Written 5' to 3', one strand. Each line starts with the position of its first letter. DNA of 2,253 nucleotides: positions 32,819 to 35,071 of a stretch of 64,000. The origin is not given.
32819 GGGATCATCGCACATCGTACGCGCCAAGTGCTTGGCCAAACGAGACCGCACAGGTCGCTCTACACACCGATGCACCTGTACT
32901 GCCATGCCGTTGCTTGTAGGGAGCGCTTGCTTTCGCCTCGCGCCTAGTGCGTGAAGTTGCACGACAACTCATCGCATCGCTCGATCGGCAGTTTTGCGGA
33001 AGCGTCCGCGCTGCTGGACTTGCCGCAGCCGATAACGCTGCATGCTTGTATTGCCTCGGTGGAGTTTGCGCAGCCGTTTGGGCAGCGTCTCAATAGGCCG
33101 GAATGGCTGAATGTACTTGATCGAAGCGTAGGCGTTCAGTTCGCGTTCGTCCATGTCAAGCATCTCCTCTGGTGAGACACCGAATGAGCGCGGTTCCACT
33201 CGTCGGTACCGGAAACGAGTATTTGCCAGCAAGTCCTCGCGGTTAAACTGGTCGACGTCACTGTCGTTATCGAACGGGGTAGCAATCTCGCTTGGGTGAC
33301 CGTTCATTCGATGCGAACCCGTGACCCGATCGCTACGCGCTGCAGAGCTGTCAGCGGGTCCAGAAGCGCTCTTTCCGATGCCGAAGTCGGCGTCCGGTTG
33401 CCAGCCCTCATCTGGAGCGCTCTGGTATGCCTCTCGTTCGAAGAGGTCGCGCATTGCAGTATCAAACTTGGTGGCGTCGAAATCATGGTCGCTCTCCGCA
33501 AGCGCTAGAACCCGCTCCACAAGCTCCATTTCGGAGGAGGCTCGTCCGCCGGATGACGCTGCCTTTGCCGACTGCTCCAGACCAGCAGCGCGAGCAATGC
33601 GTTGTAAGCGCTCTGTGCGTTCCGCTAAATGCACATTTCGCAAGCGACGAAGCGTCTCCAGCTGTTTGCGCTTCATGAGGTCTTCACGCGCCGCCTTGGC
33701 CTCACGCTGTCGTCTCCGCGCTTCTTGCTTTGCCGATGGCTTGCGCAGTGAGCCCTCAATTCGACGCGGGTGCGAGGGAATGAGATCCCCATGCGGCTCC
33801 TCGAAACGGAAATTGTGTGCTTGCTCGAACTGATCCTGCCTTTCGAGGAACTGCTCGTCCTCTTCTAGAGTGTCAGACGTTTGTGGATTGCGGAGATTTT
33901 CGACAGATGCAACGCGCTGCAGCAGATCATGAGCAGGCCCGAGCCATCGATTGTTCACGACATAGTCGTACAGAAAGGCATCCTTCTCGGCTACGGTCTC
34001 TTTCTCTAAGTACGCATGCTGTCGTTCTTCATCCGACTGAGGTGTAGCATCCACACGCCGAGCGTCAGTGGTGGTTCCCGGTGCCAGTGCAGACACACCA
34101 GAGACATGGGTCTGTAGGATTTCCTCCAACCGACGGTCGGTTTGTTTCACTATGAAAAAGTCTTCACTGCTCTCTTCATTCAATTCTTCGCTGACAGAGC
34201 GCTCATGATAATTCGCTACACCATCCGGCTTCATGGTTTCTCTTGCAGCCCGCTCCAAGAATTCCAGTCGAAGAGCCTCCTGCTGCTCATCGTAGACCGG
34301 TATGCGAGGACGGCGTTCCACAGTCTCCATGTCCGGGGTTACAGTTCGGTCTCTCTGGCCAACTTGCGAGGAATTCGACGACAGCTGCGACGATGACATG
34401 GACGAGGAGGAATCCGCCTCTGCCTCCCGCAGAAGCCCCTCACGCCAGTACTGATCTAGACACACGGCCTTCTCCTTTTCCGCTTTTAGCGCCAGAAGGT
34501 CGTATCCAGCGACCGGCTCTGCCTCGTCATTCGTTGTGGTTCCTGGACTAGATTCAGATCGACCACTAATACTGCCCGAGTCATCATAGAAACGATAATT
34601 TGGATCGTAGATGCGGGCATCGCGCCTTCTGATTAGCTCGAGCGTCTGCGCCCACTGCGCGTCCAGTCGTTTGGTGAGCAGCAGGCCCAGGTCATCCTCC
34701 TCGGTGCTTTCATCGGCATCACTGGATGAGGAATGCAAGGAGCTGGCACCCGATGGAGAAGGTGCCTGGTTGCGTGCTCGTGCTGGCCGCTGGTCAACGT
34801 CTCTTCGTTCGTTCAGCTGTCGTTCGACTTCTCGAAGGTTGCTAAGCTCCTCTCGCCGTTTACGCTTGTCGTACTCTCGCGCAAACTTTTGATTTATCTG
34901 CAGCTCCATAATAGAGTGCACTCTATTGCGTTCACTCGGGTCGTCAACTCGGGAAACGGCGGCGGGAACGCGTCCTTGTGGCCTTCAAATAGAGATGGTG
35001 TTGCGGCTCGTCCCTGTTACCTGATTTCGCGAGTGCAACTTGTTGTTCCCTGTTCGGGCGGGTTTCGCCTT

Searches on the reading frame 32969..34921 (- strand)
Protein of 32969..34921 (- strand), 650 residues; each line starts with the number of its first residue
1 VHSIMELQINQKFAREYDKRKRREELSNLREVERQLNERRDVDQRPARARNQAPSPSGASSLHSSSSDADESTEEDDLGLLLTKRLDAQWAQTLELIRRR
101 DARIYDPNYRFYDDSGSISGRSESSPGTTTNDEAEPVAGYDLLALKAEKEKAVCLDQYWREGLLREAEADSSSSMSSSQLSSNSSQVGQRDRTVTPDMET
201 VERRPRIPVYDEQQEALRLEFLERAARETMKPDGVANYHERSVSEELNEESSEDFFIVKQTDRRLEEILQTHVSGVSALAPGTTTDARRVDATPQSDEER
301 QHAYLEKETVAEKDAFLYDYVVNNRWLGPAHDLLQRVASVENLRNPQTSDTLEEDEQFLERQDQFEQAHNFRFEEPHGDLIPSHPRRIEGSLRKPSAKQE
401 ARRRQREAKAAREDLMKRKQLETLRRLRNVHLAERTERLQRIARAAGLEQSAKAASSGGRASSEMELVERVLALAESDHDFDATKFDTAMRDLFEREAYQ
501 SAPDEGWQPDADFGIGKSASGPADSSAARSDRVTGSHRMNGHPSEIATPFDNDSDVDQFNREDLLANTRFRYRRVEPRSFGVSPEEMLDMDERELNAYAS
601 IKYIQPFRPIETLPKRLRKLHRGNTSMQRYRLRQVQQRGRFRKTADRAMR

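Call 7: search_protein_families(library=pfam, proteins=[window:32969-34921:-], max_evalue=0.01)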
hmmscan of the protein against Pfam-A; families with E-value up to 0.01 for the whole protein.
window:32969-34921:- (650 aa): 2 families
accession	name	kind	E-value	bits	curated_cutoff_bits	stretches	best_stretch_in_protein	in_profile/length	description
PF12936.12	Kri1_C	-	1.2e-13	51.4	25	1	566-624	22-80/89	KRI1-like family C-terminal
PF05178.17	Kri1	-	5e-10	40.3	25.2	1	413-510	3-91/102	KRI1-like family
